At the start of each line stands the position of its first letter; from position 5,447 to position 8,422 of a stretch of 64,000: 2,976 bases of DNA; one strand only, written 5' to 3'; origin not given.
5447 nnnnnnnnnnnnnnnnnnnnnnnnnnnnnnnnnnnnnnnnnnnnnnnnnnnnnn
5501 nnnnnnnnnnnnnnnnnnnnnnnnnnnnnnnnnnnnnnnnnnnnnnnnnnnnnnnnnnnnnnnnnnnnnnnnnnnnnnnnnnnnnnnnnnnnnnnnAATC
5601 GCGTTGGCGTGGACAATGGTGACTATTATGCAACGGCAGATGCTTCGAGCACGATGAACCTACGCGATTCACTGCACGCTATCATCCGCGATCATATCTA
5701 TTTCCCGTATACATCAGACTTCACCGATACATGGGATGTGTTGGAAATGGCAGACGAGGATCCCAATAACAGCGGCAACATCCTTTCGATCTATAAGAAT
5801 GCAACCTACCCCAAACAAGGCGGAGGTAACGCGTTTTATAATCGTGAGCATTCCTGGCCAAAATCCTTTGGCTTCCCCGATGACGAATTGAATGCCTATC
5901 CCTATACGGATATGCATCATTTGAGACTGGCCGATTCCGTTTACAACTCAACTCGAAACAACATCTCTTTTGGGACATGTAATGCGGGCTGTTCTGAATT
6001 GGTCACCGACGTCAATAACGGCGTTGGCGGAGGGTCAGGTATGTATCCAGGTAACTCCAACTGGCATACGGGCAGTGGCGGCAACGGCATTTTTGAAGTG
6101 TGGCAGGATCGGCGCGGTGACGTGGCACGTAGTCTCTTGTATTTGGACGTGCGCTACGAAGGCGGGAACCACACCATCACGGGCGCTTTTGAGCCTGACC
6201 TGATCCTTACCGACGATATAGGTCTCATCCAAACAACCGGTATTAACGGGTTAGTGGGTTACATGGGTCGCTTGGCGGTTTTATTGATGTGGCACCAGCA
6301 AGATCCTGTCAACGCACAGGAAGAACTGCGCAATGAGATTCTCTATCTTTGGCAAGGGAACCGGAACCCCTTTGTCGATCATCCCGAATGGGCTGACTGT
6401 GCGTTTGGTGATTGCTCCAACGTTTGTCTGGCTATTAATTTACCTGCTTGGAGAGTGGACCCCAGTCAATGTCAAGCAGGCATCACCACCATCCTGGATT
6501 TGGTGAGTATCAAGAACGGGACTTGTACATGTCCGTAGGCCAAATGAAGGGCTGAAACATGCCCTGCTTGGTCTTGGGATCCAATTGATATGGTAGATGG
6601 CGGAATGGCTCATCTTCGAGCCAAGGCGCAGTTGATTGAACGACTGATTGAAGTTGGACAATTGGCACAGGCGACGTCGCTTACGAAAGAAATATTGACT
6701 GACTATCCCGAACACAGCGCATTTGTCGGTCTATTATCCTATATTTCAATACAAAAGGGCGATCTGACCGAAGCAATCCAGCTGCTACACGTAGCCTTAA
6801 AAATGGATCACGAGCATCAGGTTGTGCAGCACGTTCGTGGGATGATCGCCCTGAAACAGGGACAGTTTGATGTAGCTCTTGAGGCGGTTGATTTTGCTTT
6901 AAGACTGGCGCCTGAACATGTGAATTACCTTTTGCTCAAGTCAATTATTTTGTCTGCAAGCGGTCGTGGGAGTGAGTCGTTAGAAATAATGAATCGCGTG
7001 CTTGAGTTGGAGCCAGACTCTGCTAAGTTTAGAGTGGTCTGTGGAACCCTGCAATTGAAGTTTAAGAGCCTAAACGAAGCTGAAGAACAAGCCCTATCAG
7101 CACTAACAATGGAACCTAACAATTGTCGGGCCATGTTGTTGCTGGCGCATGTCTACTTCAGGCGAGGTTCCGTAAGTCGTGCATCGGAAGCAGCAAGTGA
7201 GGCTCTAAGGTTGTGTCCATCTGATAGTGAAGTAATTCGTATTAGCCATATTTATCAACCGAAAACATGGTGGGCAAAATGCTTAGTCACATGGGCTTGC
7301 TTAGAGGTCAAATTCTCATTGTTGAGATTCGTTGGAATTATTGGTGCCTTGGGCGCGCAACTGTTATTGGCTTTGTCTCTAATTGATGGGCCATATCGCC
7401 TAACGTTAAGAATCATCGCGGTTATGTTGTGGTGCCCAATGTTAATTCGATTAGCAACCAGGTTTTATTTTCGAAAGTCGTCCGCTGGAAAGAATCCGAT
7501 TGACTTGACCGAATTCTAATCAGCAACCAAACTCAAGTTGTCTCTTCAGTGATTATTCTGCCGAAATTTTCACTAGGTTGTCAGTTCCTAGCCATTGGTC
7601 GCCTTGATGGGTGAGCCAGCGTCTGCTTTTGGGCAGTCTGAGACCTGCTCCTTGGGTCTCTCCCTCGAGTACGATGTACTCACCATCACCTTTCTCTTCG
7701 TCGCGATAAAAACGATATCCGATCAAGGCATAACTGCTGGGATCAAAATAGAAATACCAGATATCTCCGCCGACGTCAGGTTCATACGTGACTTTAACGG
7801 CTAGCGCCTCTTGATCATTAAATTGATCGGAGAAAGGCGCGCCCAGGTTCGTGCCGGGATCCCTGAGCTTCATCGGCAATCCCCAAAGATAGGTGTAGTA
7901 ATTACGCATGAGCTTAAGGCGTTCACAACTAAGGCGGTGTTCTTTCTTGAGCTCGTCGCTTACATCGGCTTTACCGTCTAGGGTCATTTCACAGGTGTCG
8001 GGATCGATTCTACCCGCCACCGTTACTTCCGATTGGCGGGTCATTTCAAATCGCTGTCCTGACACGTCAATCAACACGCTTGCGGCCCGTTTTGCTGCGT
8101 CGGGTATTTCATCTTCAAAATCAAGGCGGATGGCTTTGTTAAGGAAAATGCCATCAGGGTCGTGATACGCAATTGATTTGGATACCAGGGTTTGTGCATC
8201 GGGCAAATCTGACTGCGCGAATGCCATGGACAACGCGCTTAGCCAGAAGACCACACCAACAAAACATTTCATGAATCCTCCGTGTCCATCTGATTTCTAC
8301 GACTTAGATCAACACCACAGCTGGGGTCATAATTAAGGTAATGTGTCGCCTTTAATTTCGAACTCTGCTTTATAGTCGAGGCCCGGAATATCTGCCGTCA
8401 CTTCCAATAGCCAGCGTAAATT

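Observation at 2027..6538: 1503-aa secreted nuclease built from internally repeated lamin-tail-domain units and a C-terminal Endonuclease-I-like domain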

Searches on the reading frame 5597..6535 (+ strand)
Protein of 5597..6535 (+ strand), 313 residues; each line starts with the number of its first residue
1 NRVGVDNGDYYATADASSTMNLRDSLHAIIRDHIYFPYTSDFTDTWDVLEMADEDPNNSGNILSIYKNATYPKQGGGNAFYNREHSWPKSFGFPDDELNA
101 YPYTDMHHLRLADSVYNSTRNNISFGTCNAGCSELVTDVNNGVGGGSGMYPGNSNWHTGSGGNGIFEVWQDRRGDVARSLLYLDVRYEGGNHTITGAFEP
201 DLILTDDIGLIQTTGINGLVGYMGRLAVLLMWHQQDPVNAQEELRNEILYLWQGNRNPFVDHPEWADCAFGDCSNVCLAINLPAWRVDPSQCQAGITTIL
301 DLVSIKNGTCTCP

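Call 12: search_solved_structures(query=window:5597-6535:+, max_evalue=1, show_alignments=3)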
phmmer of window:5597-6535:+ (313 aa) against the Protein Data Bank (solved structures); distinct sequences matched with E-value up to 1: 0.

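Call 14: search_protein_families(library=pfam, proteins=[window:5597-6535:+], max_evalue=10)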
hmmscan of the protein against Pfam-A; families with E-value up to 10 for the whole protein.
window:5597-6535:+ (313 aa): 1 family
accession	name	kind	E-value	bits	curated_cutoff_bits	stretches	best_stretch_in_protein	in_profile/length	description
PF04231.19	Endonuclease_1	-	3.4e-32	112.5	25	1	21-264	4-235/235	Endonuclease I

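Call 24: search_solved_structures(query=A2, max_evalue=10, show_alignments=3)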
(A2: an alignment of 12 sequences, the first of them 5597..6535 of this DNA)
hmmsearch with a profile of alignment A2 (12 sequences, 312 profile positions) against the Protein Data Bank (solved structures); distinct sequences matched with E-value up to 10: 7.
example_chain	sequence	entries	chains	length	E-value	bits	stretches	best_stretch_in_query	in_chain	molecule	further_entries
1oup_A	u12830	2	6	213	2.5e-06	30.4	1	224-260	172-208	Nuclease | ENDONUCLEASE I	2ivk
1ouo_A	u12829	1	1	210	3.3e-06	29.9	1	224-259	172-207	Nuclease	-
2pu3_A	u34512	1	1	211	1e-05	28.4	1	225-258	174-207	Endonuclease I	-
2g7e_A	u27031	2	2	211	0.00046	22.9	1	225-259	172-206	Endonuclease I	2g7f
2vnd_A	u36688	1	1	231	0.00067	22.4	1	225-259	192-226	ENDONUCLEASE I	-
2jrz_A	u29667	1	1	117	1.4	11.5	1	29-87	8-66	Histone demethylase JARID1C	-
2yqe_A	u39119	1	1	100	1.8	11.1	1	31-87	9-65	Jumonji/ARID domain-containing protein 1D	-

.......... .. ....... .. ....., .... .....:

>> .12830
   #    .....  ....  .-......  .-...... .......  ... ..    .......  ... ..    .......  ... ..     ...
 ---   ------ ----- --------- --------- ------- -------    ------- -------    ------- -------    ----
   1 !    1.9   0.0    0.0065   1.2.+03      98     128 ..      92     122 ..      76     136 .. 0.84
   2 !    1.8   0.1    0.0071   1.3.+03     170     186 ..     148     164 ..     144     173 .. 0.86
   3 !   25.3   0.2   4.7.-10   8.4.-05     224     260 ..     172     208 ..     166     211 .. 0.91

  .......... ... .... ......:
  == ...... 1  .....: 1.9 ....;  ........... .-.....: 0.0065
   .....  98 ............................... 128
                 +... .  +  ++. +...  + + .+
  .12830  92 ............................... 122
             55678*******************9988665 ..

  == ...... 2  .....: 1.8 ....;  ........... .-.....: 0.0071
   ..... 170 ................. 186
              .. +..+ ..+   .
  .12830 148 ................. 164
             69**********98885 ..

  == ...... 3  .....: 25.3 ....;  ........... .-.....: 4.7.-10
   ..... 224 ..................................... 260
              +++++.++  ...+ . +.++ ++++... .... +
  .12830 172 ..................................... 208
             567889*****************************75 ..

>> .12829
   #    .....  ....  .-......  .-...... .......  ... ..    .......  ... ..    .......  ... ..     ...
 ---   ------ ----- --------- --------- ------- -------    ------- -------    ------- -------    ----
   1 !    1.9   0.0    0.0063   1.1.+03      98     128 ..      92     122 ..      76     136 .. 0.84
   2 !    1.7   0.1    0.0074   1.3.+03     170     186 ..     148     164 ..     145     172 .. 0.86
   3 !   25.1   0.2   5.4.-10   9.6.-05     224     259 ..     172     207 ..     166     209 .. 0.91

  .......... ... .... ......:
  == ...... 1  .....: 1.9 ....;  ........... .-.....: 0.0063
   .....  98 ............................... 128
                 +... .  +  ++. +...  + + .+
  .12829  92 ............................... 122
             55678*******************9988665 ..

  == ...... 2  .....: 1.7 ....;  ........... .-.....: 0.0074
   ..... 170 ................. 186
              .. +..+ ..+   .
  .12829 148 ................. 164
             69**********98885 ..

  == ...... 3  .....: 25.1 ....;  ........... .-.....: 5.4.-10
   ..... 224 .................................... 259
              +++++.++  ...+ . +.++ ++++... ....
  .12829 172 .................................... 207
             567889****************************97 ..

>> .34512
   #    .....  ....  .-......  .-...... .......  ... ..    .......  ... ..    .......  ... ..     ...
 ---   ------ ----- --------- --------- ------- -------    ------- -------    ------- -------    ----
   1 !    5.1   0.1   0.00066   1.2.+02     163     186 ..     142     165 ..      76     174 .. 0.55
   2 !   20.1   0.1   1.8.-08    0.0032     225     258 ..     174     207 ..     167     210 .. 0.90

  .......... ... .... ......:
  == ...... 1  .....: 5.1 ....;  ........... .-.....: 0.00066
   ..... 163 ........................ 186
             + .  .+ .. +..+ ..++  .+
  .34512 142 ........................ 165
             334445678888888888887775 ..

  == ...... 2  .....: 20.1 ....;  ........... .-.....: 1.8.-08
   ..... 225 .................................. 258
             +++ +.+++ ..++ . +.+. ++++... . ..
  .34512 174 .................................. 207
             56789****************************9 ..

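Call 39: predict_structure(alignment_id=A2)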
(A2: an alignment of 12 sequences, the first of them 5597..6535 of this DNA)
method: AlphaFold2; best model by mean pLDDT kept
length: 313 residues; sequences in the alignment: 12
mean_pLDDT: 36.1   pTM: 0.29
mean pLDDT of the five models: 36.1, 35.2, 34.5, 34.3, 33.7
residues with pLDDT >= 90: 0; 70-90: 0; 50-70: 3; < 50: 310
segments of 3 or more residues with pLDDT < 50: 1-177, 179-202, 205-313
pLDDT, mean of each block of 10 residues (from residue 1): 34 42 42 36 40 37 35 30 27 26 25 27 27 31 32 32 34 44 42 37 47 44 46 44 37 31 39 42 39 36 33 30
secondary structure, 60 per line:
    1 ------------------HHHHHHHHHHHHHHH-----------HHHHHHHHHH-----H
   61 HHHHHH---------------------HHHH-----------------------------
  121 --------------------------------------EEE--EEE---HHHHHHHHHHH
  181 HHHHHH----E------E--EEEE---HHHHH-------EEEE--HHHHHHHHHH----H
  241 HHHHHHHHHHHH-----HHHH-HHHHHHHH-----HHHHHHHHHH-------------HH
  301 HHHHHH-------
elements in order: H19-33 H45-54 H60-66 H88-91 E159-161 E164-166 H170-186 E201-204 H208-212 E220-223 H226-235 H240-252 H258-261 H263-270 H276-285 H299-306

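Call 40: find_homologous_proteins(query=window:5597-6406:+, max_evalue=0.001)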
Query window:5597-6406:+ (270 aa): 1914 proteins with E <= 0.001 among 2256 candidates; the best 120 are listed.
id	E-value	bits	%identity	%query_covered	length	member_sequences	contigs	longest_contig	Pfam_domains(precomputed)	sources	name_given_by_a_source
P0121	2.5e-112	393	66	90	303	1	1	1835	PF04231.20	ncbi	-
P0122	9.9e-112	392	65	97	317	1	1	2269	PF04231.20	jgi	jgi:endonuclease I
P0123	1.0e-111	391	64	97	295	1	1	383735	PF04231.20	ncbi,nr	ncbi:MAG: endonuclease [Deltaproteobacteria bacterium]|nr:endonuclease [Deltaproteobacteria bacteriu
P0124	3.1e-108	380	64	95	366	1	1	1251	PF04231.20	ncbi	-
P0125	6.9e-108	379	62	97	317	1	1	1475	PF04231.20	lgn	-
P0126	2.9e-107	377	63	97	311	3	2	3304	PF04231.20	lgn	-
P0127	1.4e-105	371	62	97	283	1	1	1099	PF04231.20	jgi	jgi:endonuclease I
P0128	1.5e-105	371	63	97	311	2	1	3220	PF04231.20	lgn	-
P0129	1.6e-105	371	62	97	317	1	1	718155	PF04231.20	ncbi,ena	-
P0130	3.0e-105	370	61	97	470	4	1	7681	PF04231.20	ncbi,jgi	ncbi:MAG: endonuclease I family protein [Planctomycetota bacterium]|jgi:endonuclease I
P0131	3.0e-105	370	61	97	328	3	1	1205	PF04231.20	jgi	jgi:endonuclease I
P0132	3.3e-105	370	62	97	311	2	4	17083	PF04231.20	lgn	-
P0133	5.9e-105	369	61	97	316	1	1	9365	PF04231.20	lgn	-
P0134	9.2e-105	369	61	97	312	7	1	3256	PF04231.20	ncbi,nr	ncbi:MAG: hypothetical protein F9K16_14330 [Thermoanaerobaculia bacterium]|nr:MAG: hypothetical prot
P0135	1.1e-104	368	60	97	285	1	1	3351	PF04231.20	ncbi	ncbi:MAG: endonuclease I family protein, partial [Planctomycetia bacterium]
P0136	1.8e-104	368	62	97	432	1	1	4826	PF04231.20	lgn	-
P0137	2.6e-104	367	61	97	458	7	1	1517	PF04231.20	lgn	-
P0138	4.1e-104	366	62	97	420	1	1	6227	PF04231.20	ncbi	-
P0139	5.4e-104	366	61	97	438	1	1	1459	PF04231.20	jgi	jgi:endonuclease I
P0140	6.0e-104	366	59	100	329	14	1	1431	PF04231.20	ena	-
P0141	8.4e-104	365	62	97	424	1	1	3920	PF04231.20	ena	-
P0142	9.0e-104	365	60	99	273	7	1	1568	PF04231.20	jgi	jgi:endonuclease I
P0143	9.1e-104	365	61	97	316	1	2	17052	PF04231.20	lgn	-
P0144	1.1e-103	365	61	97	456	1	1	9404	PF04231.20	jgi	-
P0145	2.6e-103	364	62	97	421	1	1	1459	PF04231.20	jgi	jgi:endonuclease I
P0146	3.1e-103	364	61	97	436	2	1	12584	PF04231.20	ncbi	ncbi:MAG: endonuclease [Planctomycetota bacterium]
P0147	3.2e-103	364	62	97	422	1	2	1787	PF04231.20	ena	-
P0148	3.6e-103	363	60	97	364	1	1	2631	PF04231.20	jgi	jgi:endonuclease I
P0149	4.2e-103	363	61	97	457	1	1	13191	PF04231.20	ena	-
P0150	4.5e-103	363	60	97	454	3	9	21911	PF04231.20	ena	-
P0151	4.6e-103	363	61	97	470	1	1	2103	PF04231.20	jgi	jgi:endonuclease I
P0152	4.7e-103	363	61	97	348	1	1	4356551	PF04231.20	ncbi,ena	-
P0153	7.9e-103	362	61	97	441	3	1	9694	PF04231.20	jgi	jgi:endonuclease I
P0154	8.2e-103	362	60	97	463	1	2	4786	PF04231.20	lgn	-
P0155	1.1e-102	362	60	97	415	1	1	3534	PF04231.20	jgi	jgi:endonuclease I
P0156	1.2e-102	362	60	97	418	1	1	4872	PF04231.20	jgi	jgi:endonuclease I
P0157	1.5e-102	361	61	97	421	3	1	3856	PF04231.20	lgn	-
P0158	1.9e-102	361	60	97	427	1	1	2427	PF04231.20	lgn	-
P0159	2.3e-102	361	60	99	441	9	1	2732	PF04231.20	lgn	-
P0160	3.4e-102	360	60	97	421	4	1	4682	PF04231.20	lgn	-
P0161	3.5e-102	360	61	97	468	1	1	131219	PF00932.26,PF04231.20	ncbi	-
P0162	3.6e-102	360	59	99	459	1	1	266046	PF04231.20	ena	-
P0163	4.9e-102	360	60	97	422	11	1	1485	PF04231.20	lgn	-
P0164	5.0e-102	360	61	97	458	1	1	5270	PF04231.20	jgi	jgi:endonuclease I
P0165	5.8e-102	359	61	97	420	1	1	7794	PF04231.20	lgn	-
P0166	6.5e-102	359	58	96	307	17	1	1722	PF04231.20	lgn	-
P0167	7.8e-102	359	61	97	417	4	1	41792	PF04231.20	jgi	jgi:endonuclease I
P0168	8.8e-102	359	61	97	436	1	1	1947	PF04231.20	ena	-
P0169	8.9e-102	359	61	97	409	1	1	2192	PF04231.20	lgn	-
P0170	9.5e-102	359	60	97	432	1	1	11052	PF04231.20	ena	-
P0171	9.5e-102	359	59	97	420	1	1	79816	PF04231.20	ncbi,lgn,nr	ncbi:MAG: endonuclease [Planctomycetes bacterium]|nr:endonuclease [Planctomycetota bacterium]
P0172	1.0e-101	359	61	97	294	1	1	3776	PF04231.20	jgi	jgi:endonuclease I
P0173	1.1e-101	359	61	97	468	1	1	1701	PF04231.20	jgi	jgi:endonuclease I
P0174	1.1e-101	358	59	97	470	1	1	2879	PF04231.20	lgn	-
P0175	1.2e-101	358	58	97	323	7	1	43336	PF04231.20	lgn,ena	-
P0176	1.2e-101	358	58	97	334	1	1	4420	PF04231.20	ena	-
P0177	1.2e-101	358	61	97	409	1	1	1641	PF04231.20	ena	-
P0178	1.3e-101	358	61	97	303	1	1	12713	PF04231.20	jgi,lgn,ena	-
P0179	1.6e-101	358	60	97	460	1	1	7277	PF04231.20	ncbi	ncbi:MAG: endonuclease, partial [Planctomycetota bacterium]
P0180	1.8e-101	358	59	97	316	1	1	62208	PF04231.20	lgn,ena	-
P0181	1.9e-101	358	60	97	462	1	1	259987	PF04231.20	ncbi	ncbi:MAG: endonuclease I family protein [Planctomycetota bacterium]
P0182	2.0e-101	358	59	97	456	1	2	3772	PF04231.20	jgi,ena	-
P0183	2.5e-101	357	61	92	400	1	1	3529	PF04231.20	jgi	-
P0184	2.5e-101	357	60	97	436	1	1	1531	PF04231.20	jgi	jgi:endonuclease I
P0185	2.6e-101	357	61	97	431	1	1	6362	PF04231.20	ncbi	-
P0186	2.9e-101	357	61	97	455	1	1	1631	PF04231.20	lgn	-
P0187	2.9e-101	357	61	95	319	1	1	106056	PF04231.20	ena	-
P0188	4.0e-101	357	60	97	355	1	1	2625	PF04231.20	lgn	-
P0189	4.0e-101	357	61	97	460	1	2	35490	PF04231.20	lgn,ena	-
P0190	4.5e-101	357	61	97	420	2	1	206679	PF04231.20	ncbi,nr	ncbi:MAG TPA: endonuclease [Thermoanaerobaculia bacterium]|nr:endonuclease [Thermoanaerobaculia bact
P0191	5.5e-101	356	59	97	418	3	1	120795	PF04231.20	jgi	jgi:endonuclease I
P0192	6.0e-101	356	58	97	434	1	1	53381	PF04231.20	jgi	jgi:endonuclease I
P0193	6.5e-101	356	61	97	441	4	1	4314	PF04231.20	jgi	jgi:endonuclease I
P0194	6.6e-101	356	60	97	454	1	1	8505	PF04231.20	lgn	-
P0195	7.5e-101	356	58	97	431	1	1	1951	PF04231.20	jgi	jgi:endonuclease I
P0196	8.0e-101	356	61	97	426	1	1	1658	PF04231.20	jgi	jgi:endonuclease I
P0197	8.7e-101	356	61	97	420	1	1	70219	PF04231.20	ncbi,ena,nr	ncbi:MAG TPA: endonuclease [Thermoanaerobaculia bacterium]|nr:endonuclease [Thermoanaerobaculia bact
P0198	1.1e-100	355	58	97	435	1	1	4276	PF04231.20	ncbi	-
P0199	1.3e-100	355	59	97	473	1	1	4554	PF04231.20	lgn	-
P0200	1.6e-100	355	59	97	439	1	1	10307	PF04231.20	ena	-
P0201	1.6e-100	355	61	97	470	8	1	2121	PF04231.20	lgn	-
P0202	1.6e-100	355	59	97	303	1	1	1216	PF04231.20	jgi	jgi:endonuclease I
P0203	1.9e-100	354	61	97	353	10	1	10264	PF04231.20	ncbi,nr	ncbi:MAG: endonuclease [Planctomycetota bacterium]|nr:endonuclease [Planctomycetota bacterium]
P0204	2.1e-100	354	61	97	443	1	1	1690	PF04231.20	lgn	-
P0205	2.4e-100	354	60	97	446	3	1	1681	PF13205.13,PF04231.20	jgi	jgi:endonuclease I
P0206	2.8e-100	354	59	97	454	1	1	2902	PF04231.20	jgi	-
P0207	2.8e-100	354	60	96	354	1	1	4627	PF04231.20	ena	-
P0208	3.3e-100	354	60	97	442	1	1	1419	PF04231.20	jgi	jgi:endonuclease I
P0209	3.7e-100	354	59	97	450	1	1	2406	PF04231.20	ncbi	-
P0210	3.9e-100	353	59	97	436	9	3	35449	PF04231.20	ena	-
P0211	6.3e-100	353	59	97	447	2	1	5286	PF04231.20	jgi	jgi:endonuclease I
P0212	7.4e-100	353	60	97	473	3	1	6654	PF00932.26,PF04231.20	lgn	-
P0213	7.8e-100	352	60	97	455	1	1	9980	PF04231.20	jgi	-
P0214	7.9e-100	352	59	96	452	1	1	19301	PF04231.20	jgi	-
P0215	8.5e-100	352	60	97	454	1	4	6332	PF04231.20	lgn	-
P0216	8.8e-100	352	60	97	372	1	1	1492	PF04231.20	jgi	jgi:endonuclease I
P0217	9.1e-100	352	60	97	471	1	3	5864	PF00932.26,PF04231.20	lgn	-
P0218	9.7e-100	352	59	97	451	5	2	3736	PF04231.20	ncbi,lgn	-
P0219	1.1e-99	352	59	95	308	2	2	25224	PF04231.20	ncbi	-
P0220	1.2e-99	352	58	97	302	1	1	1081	PF04231.20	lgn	-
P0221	1.2e-99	352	59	97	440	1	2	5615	PF00932.26,PF04231.20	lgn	-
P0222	1.4e-99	352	60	99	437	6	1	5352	PF04231.20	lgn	-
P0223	1.6e-99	351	59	97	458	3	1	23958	PF04231.20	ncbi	-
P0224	1.9e-99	351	60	97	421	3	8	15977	PF04231.20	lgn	-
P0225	2.0e-99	351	57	97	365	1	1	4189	PF04231.20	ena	-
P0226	2.7e-99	351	57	97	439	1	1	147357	PF04231.20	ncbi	-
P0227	2.8e-99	351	60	97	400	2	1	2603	PF04231.20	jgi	jgi:endonuclease I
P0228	3.0e-99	351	59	96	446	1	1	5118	PF04231.20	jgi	-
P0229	3.4e-99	350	57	97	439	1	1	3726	PF04231.20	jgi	-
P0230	3.6e-99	350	59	97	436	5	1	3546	PF04231.20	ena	-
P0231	3.8e-99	350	57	97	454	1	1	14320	PF04231.20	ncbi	-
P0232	3.9e-99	350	59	98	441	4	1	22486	PF04231.20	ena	-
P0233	4.0e-99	350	57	97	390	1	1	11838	PF13860.13,PF04231.20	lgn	-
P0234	4.3e-99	350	60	97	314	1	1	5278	PF04231.20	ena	-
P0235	4.4e-99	350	60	97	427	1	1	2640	PF04231.20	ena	-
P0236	4.4e-99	350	60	96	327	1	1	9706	PF04231.20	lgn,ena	-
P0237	4.6e-99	350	58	97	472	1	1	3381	PF04231.20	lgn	-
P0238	4.9e-99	350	58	97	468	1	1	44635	PF04231.20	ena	-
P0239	5.0e-99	350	58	97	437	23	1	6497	PF04231.20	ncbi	ncbi:MAG: endonuclease I family protein [Planctomycetota bacterium]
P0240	5.0e-99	350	58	97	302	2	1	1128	PF04231.20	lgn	-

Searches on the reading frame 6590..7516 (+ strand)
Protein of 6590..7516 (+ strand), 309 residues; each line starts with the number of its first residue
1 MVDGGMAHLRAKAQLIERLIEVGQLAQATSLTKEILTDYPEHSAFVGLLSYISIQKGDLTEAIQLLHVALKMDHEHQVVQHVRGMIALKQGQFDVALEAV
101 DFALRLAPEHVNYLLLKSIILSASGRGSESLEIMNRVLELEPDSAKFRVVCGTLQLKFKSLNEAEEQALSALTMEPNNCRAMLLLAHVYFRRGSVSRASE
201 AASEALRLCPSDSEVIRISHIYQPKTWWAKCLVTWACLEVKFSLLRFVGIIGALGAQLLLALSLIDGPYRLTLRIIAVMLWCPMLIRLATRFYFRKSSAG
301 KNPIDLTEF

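Call 38: search_protein_families(library=pfam, proteins=[window:6590-7516:+], max_evalue=0.001)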
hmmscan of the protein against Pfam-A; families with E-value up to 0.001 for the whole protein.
window:6590-7516:+ (309 aa): 21 families
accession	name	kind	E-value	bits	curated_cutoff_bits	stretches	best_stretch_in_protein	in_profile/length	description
PF14559.12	TPR_19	-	4.4e-21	75.4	25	2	19-82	1-64/68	Tetratricopeptide repeat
PF13432.12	TPR_16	-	4.6e-18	65.8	32.7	2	83-144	3-64/65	Tetratricopeptide repeat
PF13428.12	TPR_14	-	1.7e-15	56.4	23.5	1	181-216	3-38/44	Tetratricopeptide repeat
PF07719.23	TPR_2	-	1.6e-14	53.2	27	0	180-212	2-34/34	Tetratricopeptide repeat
PF23914.1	TPR_CcmH_CycH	-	4.2e-12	46.6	42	1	123-214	62-156/158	Cytochrome c-type biogenesis protein H TPR domain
PF12895.13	ANAPC3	-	8e-10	39.3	27.2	0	172-209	16-52/82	Anaphase-promoting complex, cyclosome, subunit 3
PF13181.12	TPR_8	-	2.2e-09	37.2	25.7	0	180-211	2-33/34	Tetratricopeptide repeat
PF13431.12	TPR_17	-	2.9e-08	33.8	24.4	0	169-194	3-28/34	Tetratricopeptide repeat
PF00515.34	TPR_1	-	4.2e-08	33.1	27.8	0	83-110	7-34/34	Tetratricopeptide repeat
PF13371.12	TPR_9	-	7.9e-08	32.6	35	0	86-148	4-66/73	Tetratricopeptide repeat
PF13424.12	TPR_12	-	6.7e-07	29.8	30.1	0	80-140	6-74/77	Tetratricopeptide repeat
PF25058.1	ARM_TT21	-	2.3e-06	28.1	27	0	109-218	5-96/155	Tetratricopeptide repeat protein 21 ARM repeat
PF25063.1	ARM_TT21_C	-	6.4e-06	26.6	35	1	48-148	100-201/209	Tetratricopeptide repeat protein 21 C-terminal ARM domain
PF17874.7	TPR_MalT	-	1.3e-05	25.1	45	0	27-110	19-113/336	MalT-like TPR region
PF25062.1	ARM_TT21_N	-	2.1e-05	24.8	40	1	27-208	12-197/222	Tetratricopeptide repeat protein 21 N-terminal ARM repeat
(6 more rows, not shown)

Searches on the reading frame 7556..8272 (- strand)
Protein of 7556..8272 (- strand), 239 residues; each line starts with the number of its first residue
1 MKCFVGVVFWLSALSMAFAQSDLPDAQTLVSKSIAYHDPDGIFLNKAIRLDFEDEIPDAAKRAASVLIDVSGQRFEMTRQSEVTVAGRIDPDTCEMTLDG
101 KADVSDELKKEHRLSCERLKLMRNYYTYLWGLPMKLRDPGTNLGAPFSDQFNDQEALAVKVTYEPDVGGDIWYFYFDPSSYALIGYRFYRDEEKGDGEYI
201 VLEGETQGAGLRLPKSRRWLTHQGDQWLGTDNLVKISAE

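Call 38: search_protein_families(library=pfam, proteins=[window:7556-8272:-], max_evalue=0.001)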
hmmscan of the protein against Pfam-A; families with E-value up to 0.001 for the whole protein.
window:7556-8272:- (239 aa): 1 family
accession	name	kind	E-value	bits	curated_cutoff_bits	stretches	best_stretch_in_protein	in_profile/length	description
PF20113.4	DUF6503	-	3.3e-26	92.7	22.9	1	20-234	16-253/255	Family of unknown function (DUF6503)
